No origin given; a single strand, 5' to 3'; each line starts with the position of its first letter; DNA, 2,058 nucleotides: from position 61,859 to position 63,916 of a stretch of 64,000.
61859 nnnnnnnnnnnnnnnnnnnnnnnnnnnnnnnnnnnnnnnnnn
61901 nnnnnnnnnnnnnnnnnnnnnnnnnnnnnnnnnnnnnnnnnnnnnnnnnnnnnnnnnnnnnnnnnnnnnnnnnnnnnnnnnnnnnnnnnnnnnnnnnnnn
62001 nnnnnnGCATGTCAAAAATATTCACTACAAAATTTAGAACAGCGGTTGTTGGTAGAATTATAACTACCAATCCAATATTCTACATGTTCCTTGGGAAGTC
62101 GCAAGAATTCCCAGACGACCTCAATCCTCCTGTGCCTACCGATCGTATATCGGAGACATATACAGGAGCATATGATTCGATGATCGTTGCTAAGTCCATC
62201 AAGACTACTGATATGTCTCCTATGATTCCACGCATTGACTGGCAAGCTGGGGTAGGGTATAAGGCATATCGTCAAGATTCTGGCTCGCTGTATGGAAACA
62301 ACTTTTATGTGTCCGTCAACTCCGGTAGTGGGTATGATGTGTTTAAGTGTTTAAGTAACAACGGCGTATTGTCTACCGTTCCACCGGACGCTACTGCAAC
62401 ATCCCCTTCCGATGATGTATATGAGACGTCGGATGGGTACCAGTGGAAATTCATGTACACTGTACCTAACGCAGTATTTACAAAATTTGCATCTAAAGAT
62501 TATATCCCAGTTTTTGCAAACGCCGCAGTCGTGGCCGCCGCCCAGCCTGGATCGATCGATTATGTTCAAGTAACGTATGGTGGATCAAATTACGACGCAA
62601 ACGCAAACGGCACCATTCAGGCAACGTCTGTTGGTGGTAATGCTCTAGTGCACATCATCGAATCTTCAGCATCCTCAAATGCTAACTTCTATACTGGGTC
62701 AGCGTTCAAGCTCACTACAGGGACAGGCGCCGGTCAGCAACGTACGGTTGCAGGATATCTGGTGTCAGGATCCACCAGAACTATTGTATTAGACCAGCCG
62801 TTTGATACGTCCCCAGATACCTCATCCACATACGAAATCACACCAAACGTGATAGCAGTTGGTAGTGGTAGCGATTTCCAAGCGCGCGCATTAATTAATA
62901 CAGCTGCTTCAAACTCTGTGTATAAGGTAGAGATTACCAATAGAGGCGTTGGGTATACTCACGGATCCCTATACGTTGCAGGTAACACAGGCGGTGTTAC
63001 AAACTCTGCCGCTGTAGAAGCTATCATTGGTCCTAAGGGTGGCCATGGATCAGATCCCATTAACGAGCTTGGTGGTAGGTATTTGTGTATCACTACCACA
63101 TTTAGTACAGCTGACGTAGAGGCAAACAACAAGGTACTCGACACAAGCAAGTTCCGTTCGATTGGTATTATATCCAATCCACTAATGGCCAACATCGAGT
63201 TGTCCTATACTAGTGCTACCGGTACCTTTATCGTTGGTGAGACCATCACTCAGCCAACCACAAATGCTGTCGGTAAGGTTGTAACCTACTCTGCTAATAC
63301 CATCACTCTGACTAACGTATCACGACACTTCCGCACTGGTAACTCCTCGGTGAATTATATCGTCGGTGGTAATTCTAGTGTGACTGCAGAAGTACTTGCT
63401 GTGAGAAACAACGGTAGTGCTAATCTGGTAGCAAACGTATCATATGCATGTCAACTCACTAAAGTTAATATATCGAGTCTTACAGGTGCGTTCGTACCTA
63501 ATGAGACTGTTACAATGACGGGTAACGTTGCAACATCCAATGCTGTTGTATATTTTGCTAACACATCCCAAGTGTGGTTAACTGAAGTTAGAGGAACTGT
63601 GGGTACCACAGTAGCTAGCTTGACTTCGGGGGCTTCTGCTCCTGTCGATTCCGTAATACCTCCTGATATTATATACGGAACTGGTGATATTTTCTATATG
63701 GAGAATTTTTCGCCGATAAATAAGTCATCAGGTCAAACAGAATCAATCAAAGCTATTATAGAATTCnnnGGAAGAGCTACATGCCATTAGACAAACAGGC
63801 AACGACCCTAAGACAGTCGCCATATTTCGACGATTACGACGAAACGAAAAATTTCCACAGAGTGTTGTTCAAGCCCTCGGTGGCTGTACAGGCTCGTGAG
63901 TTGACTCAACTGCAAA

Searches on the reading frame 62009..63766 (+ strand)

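Call 16: search_protein_families(library=phrogs, proteins=[window:62009-63766:+], max_evalue=0.00001)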
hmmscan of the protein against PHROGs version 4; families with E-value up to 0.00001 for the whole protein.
window:62009-63766:+ (586 aa): 2 families
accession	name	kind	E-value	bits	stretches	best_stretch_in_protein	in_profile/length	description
phrog_438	-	tail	9.1e-78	263.5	1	8-586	16-478/478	baseplate wedge subunit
phrog_977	-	tail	1.9e-13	51.2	0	122-169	166-210/333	baseplate wedge subunit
